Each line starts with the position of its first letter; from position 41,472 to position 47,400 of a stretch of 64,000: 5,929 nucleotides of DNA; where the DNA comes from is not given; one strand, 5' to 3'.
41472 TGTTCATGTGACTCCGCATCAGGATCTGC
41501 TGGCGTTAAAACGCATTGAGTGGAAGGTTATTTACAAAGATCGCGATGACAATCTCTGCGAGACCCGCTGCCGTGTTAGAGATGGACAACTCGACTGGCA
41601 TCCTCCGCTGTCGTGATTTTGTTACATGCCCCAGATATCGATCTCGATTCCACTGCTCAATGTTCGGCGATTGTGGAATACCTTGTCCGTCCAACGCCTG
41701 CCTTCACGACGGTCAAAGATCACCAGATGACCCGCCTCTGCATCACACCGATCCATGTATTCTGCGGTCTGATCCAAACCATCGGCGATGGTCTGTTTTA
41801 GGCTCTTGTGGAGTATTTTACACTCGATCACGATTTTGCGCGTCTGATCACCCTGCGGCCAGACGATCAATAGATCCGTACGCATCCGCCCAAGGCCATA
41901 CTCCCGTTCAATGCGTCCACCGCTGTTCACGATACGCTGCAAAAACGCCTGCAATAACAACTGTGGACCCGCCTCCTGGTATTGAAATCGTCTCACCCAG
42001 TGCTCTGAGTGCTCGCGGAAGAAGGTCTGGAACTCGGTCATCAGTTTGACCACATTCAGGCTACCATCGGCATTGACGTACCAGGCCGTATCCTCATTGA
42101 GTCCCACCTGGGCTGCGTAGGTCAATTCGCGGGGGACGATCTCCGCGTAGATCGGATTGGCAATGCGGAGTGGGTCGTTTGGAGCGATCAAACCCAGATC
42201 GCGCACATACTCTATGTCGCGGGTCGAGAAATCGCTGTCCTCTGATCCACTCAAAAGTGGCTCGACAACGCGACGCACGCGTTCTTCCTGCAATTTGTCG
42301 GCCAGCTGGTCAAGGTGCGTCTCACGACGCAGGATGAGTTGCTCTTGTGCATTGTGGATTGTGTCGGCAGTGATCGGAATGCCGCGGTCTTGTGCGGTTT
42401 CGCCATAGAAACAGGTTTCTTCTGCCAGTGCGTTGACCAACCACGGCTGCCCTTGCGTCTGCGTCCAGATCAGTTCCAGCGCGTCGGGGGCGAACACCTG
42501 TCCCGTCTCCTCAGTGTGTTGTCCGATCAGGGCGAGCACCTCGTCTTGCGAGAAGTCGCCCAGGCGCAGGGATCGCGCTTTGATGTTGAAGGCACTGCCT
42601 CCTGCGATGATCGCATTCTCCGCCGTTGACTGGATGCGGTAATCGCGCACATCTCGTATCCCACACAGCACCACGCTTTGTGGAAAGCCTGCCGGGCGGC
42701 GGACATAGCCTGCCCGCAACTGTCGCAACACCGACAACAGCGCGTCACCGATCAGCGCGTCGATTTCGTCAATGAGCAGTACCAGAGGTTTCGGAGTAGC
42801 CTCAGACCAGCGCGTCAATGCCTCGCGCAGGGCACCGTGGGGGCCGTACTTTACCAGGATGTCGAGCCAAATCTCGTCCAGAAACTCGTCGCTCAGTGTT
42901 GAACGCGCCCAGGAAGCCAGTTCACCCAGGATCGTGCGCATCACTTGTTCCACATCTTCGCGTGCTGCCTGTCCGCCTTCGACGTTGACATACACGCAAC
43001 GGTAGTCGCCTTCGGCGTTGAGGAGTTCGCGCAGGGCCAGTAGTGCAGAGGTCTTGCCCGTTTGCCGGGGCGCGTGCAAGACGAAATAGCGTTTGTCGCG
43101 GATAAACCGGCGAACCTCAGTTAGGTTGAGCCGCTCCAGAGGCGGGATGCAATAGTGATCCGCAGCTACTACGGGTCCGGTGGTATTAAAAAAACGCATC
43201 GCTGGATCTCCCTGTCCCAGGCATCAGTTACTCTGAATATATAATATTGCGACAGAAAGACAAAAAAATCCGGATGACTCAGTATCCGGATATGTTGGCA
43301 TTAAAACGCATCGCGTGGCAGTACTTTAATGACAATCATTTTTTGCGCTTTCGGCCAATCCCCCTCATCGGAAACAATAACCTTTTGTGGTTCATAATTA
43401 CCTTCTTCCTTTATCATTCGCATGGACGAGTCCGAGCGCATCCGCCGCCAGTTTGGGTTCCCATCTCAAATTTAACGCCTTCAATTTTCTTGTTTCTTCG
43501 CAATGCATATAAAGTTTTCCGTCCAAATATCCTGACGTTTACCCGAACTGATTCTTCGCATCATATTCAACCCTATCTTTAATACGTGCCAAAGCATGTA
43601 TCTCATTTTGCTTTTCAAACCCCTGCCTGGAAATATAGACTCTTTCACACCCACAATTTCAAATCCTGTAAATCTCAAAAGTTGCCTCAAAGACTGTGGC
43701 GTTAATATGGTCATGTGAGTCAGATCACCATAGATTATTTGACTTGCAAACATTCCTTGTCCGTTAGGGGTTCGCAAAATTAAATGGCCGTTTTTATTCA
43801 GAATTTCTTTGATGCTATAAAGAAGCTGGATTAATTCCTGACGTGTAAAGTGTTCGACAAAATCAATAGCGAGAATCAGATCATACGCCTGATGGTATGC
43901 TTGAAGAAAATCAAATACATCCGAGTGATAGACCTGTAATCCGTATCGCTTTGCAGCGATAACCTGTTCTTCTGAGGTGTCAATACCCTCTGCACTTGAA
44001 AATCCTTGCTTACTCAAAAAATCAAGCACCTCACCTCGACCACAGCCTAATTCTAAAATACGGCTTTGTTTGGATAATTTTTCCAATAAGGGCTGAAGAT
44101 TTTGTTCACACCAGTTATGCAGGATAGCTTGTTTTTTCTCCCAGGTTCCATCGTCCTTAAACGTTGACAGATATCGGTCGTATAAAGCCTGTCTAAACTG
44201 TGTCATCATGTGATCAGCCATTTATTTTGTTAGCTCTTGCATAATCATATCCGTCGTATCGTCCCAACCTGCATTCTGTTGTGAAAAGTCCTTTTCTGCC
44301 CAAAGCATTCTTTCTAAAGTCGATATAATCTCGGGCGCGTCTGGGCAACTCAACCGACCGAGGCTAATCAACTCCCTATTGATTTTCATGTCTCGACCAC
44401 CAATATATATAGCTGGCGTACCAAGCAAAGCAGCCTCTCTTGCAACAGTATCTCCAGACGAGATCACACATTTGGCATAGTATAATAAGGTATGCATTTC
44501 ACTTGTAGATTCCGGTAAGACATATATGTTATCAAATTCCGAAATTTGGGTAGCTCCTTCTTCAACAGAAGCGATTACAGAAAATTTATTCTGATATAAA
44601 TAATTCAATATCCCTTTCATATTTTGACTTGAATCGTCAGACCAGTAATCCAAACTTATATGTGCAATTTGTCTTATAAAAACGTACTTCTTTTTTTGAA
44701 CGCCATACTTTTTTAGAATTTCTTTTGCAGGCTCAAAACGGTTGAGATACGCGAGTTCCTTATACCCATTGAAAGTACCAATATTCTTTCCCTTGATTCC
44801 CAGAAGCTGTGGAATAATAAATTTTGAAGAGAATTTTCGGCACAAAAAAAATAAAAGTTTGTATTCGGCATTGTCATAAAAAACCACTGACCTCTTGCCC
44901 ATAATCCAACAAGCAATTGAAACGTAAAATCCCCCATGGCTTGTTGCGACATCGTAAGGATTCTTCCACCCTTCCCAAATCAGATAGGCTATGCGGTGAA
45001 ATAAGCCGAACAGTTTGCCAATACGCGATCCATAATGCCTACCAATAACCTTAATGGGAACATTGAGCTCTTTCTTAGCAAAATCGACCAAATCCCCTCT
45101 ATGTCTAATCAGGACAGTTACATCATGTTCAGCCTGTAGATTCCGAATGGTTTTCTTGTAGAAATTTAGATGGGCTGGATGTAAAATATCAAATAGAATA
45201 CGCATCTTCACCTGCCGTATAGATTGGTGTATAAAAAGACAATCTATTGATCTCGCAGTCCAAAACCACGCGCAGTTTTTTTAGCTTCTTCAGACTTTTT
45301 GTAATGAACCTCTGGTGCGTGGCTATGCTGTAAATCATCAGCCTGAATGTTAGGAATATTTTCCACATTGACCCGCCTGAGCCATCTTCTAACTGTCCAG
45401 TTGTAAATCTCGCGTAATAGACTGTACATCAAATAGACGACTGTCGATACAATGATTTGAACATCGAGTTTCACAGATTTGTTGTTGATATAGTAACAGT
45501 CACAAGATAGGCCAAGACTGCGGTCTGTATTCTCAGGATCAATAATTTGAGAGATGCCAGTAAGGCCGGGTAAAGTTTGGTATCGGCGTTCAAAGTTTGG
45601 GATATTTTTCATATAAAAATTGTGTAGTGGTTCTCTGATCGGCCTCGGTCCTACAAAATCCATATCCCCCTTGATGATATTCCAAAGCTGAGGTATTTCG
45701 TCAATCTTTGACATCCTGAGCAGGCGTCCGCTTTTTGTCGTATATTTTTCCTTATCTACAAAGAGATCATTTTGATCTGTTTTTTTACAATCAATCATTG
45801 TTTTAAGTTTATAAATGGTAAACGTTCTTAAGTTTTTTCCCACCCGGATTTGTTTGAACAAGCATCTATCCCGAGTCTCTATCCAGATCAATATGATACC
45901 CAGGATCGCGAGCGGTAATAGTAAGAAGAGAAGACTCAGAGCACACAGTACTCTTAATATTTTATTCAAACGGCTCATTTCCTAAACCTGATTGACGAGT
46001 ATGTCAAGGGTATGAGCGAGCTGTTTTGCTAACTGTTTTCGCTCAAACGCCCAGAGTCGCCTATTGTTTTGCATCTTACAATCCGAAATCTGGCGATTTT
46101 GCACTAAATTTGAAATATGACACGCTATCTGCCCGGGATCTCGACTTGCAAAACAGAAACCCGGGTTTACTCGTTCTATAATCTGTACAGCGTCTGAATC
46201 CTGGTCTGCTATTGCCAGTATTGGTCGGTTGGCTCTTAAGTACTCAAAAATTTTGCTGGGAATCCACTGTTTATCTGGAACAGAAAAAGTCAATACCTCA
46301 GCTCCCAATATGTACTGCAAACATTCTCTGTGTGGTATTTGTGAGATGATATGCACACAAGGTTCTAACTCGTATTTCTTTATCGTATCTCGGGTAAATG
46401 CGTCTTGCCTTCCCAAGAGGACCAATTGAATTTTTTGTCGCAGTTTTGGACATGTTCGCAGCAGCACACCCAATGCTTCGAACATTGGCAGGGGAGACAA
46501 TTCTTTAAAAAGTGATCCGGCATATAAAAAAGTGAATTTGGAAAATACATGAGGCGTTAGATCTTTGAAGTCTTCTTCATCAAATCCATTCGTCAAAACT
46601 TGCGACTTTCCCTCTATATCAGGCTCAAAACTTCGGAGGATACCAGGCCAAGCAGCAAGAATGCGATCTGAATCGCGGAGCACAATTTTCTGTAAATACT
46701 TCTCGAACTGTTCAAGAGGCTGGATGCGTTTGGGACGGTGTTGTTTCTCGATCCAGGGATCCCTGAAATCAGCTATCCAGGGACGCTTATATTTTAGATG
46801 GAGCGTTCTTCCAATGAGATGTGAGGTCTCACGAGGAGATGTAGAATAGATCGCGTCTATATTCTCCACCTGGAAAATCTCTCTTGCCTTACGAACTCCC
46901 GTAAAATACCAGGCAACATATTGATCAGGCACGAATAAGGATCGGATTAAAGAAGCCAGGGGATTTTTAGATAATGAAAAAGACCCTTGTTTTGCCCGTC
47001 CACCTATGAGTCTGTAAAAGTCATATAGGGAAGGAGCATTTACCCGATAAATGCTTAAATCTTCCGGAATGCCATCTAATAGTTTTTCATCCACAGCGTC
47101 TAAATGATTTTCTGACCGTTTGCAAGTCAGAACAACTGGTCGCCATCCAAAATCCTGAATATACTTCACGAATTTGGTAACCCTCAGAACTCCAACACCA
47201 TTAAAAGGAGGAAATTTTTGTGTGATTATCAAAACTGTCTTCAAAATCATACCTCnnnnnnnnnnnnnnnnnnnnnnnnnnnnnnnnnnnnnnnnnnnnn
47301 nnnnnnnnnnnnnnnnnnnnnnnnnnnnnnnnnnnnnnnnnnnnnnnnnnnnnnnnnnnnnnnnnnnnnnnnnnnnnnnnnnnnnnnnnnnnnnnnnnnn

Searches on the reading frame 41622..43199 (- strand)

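Call 13: search_protein_families(library=pfam, proteins=[window:41622-43199:-], max_evalue=0.001)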
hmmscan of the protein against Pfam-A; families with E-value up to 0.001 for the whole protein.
window:41622-43199:- (525 aa): 4 families
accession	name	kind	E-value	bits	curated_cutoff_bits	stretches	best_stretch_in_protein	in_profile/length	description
PF13401.12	AAA_22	-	6.6e-10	39.9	27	1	35-186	4-128/130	AAA domain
PF13191.12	AAA_16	-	2.2e-06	28.7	32.6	1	34-161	22-155/167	AAA ATPase domain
PF14516.12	AAA_35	-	0.00011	21.6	27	1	41-257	36-238/331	AAA-like domain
PF24883.2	NPHP3_N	-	0.0005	20.7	24.8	0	35-149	21-136/164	Nephrocystin 3, N-terminal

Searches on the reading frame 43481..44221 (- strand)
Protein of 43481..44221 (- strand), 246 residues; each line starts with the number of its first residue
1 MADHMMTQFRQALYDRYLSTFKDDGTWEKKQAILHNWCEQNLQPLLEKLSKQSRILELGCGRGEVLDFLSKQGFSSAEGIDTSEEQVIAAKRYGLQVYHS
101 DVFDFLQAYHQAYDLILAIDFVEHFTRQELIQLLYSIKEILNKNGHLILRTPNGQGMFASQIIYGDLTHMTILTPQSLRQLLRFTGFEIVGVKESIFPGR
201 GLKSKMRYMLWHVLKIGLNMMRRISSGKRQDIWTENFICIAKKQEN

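Call 12: search_protein_families(library=pfam, proteins=[window:43481-44221:-], max_evalue=0.001)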
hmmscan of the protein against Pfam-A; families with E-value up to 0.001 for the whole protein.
window:43481-44221:- (246 aa): 7 families
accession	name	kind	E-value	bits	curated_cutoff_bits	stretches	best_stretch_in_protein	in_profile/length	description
PF13489.12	Methyltransf_23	-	3.7e-22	79.3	27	1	38-190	9-162/164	Methyltransferase domain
PF13649.12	Methyltransf_25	-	4.9e-11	43.6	27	1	55-145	1-97/97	Methyltransferase domain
PF08242.18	Methyltransf_12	-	6.4e-11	43.3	30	1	56-147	1-98/98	Methyltransferase domain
PF13847.12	Methyltransf_31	-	1.3e-10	41.6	27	1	50-184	2-143/145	Methyltransferase domain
PF08241.18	Methyltransf_11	-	7.8e-10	39.7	21.2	1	56-149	1-95/95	Methyltransferase domain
PF07021.18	MetW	-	6.6e-09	36.1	21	1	44-117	6-80/193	Methionine biosynthesis protein MetW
PF02353.26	CMAS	-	1.6e-06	28.1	27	1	27-221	36-213/273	Mycolic acid cyclopropane synthetase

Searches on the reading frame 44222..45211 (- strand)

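Call 12: search_protein_families(library=pfam, proteins=[window:44222-45211:-], max_evalue=0.001)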
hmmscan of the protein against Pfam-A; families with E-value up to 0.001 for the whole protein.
window:44222-45211:- (329 aa): 2 families
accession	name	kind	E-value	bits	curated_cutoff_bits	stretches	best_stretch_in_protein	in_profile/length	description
PF04007.18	DUF354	-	1.9e-15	57.3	22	1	4-326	2-343/349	Protein of unknown function (DUF354)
PF02350.25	Epimerase_2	-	0.00033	20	30.6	1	162-309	171-323/347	UDP-N-acetylglucosamine 2-epimerase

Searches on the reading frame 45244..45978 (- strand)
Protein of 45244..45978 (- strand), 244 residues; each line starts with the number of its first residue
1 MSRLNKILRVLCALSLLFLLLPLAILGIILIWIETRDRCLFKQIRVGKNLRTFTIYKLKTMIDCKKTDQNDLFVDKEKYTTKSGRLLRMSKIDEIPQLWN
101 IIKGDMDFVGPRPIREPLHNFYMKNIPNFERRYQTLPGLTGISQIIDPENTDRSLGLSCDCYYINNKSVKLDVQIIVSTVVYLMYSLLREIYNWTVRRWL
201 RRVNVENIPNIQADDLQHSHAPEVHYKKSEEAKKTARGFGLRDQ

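Call 12: search_protein_families(library=pfam, proteins=[window:45244-45978:-], max_evalue=0.001)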
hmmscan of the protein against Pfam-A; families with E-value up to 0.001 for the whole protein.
window:45244-45978:- (244 aa): 1 family
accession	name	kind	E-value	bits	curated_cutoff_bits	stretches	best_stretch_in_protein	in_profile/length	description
PF02397.22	Bac_transf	-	6e-46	156.7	27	1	7-183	3-177/179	Bacterial sugar transferase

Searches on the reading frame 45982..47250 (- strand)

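Call 12: search_protein_families(library=pfam, proteins=[window:45982-47250:-], max_evalue=0.001)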
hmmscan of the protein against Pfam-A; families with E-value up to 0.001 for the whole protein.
window:45982-47250:- (422 aa): 3 families
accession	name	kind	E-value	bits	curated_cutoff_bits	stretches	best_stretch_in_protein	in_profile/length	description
PF13692.12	Glyco_trans_1_4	-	2.2e-07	31.7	27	1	257-385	14-142/142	Glycosyl transferases group 1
PF00534.26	Glycos_transf_1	-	4.6e-07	30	26.4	1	238-396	15-168/172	Glycosyl transferases group 1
PF13439.12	Glyco_transf_4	-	0.00028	21.4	28.5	0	101-226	43-169/170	Glycosyltransferase Family 4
